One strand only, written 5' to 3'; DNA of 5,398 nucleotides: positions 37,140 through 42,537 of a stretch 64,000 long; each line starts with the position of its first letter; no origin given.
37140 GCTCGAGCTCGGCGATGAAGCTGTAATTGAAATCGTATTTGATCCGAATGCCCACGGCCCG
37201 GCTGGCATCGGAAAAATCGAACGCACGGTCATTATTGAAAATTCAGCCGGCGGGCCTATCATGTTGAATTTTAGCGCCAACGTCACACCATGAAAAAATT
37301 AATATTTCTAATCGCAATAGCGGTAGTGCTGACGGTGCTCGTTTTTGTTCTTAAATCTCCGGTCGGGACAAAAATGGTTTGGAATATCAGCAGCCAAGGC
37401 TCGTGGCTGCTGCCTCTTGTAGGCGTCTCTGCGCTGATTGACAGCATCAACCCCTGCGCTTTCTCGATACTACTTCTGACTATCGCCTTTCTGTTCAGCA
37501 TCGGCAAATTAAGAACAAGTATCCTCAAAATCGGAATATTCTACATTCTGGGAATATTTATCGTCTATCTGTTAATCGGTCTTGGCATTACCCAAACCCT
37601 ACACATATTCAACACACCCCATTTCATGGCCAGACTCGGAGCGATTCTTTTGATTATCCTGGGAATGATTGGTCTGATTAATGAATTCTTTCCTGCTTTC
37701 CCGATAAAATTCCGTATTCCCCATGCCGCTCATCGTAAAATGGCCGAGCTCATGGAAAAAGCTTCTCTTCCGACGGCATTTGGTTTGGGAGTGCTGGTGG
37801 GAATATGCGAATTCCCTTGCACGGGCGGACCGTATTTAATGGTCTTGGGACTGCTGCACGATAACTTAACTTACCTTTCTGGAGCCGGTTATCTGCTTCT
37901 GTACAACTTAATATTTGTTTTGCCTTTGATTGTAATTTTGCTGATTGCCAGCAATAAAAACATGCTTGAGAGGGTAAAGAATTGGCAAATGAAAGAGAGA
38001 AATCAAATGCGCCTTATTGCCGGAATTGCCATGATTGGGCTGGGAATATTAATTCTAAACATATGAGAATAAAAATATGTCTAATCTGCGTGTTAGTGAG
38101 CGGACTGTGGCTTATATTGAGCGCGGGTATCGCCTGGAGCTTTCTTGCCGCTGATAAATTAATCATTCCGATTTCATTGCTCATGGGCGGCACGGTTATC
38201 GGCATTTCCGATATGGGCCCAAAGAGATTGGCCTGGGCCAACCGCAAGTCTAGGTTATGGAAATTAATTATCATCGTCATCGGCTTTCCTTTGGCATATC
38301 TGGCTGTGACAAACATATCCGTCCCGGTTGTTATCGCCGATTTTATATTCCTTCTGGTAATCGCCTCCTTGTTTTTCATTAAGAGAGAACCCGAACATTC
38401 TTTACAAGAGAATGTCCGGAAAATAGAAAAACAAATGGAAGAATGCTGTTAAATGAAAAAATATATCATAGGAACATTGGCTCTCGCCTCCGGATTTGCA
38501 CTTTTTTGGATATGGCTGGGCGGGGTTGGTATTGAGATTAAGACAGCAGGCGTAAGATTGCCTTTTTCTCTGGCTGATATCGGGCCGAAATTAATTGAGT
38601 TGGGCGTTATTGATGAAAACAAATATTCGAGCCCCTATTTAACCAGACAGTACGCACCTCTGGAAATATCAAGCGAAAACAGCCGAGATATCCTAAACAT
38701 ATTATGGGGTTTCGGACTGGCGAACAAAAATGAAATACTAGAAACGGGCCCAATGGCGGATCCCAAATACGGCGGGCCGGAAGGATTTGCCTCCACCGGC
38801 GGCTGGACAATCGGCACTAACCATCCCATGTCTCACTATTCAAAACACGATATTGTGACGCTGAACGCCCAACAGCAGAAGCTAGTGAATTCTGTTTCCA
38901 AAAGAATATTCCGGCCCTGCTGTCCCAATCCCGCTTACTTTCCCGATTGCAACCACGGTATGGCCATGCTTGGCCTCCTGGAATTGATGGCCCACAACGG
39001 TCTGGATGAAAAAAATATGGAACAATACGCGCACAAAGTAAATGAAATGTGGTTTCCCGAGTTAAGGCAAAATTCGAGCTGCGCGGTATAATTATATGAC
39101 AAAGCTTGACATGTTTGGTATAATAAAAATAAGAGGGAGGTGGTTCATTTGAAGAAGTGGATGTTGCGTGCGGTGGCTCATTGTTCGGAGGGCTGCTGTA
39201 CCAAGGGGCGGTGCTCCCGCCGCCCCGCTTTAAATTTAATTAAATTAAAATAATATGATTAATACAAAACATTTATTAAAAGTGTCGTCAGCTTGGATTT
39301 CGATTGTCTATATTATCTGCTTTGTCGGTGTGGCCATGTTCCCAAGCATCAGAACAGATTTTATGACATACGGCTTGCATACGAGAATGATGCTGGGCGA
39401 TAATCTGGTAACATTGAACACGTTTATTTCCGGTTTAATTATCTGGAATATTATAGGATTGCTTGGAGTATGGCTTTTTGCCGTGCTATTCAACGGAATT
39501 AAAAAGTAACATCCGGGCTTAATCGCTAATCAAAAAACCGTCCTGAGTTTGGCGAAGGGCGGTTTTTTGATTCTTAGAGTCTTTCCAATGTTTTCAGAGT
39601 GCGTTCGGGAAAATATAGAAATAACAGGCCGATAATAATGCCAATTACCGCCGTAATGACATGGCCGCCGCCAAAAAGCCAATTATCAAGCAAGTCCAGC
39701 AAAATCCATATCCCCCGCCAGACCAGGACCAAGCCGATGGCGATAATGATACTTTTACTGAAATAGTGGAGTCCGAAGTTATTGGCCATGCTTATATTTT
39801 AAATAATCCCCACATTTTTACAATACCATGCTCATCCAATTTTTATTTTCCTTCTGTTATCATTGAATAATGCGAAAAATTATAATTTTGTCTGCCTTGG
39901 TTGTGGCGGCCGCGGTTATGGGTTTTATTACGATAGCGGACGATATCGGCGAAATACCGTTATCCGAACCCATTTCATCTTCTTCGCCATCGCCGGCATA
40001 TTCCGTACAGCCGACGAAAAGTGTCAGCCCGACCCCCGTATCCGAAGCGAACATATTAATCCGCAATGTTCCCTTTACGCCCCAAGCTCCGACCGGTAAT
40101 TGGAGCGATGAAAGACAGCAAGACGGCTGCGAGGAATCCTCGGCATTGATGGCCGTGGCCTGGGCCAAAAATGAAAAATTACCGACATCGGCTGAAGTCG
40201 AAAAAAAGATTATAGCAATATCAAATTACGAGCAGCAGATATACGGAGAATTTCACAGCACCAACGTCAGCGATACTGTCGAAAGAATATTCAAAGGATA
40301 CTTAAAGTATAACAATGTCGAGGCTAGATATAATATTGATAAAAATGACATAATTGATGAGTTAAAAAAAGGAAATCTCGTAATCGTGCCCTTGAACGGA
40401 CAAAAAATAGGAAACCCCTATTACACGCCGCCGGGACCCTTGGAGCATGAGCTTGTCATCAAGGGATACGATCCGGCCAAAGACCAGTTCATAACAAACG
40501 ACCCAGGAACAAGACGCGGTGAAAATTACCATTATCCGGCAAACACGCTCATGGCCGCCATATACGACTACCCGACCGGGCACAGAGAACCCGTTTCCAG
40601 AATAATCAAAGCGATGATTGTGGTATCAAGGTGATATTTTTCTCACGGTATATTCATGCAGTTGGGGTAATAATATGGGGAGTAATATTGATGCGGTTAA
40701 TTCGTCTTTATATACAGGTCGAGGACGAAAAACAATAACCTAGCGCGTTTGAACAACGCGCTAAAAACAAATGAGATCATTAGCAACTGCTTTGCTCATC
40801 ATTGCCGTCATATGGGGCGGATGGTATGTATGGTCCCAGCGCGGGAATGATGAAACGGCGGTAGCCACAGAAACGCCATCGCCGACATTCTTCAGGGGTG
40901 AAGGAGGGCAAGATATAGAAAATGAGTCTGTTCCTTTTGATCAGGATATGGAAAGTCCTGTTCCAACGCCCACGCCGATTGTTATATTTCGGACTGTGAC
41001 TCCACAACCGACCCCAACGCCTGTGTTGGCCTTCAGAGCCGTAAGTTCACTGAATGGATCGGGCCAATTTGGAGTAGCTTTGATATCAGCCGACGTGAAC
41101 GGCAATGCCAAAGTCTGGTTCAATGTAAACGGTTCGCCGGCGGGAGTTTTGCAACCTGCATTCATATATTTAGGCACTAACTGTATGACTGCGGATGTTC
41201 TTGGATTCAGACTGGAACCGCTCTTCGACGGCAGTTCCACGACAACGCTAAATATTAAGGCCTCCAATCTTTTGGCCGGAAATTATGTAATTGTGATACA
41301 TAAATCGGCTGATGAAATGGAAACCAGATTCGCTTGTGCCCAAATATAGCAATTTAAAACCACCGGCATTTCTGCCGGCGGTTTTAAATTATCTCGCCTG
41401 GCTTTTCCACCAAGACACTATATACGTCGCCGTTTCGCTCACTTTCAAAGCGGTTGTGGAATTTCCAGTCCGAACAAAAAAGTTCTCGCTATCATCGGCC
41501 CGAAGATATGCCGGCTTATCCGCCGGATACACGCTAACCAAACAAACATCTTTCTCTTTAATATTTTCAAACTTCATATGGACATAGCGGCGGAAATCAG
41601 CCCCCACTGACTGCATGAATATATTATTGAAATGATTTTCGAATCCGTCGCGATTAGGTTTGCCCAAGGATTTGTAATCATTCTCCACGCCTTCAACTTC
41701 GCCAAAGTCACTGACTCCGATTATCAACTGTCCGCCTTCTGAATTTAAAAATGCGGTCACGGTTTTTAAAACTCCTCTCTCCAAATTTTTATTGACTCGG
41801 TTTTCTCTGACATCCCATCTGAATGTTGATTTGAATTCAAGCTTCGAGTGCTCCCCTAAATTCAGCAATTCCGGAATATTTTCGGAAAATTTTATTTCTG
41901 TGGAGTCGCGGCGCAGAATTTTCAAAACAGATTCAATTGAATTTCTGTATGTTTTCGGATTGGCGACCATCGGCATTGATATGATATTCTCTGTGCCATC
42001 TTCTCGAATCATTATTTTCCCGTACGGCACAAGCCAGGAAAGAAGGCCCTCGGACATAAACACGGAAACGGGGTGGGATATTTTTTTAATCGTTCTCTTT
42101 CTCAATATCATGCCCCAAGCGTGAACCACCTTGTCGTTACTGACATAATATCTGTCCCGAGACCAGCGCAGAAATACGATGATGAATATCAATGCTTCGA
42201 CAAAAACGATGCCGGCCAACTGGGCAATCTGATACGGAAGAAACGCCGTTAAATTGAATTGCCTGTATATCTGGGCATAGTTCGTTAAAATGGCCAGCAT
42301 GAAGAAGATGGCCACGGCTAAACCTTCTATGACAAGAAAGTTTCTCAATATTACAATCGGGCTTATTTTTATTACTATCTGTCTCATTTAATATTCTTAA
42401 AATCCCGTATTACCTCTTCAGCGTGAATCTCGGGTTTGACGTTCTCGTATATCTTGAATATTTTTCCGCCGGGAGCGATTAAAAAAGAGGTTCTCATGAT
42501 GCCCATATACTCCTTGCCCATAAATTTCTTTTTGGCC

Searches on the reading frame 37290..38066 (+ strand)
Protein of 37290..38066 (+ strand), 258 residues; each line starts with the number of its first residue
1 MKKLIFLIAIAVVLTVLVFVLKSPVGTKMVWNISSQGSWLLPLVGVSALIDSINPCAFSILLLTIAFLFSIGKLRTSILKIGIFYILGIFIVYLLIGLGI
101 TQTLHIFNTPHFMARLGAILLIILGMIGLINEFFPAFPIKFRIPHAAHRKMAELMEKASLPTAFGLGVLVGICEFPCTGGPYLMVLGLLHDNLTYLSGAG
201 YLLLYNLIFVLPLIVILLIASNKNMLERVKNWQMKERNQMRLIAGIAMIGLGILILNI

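Call 64: search_protein_families(library=pfam, proteins=[window:37290-38066:+], max_evalue=0.0001)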
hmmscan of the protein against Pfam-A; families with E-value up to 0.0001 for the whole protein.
window:37290-38066:+ (258 aa): 1 family
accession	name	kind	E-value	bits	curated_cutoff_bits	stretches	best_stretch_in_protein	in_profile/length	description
PF11139.14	SfLAP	-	7e-07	29.4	35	1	47-256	4-208/213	Sap, sulfolipid-1-addressing protein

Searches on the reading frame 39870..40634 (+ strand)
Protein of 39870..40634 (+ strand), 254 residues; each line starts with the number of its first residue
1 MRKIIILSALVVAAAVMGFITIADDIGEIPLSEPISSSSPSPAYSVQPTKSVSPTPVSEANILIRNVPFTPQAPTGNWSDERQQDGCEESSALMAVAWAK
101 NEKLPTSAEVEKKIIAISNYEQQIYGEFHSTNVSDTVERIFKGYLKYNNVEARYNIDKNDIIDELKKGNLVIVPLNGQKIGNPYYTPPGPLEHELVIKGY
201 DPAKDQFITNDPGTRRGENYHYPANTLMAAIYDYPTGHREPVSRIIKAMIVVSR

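Call 65: search_protein_families(library=pfam, proteins=[window:39870-40634:+], max_evalue=0.0001)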
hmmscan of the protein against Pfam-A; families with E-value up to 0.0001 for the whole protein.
window:39870-40634:+ (254 aa): 1 family
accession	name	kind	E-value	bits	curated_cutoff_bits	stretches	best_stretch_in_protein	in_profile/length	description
PF13529.12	Peptidase_C39_2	-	1.5e-11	45.5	24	1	66-212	2-142/143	Peptidase_C39 like family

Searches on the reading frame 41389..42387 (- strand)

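Call 65: search_protein_families(library=pfam, proteins=[window:41389-42387:-], max_evalue=0.0001)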
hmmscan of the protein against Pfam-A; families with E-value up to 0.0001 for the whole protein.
window:41389-42387:- (332 aa): 1 family
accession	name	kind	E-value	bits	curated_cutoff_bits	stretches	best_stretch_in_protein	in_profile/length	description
PF04326.19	SLFN_AlbA_2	-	1.4e-18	67.9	25.3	1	179-314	1-117/118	Schlafen, AlbA_2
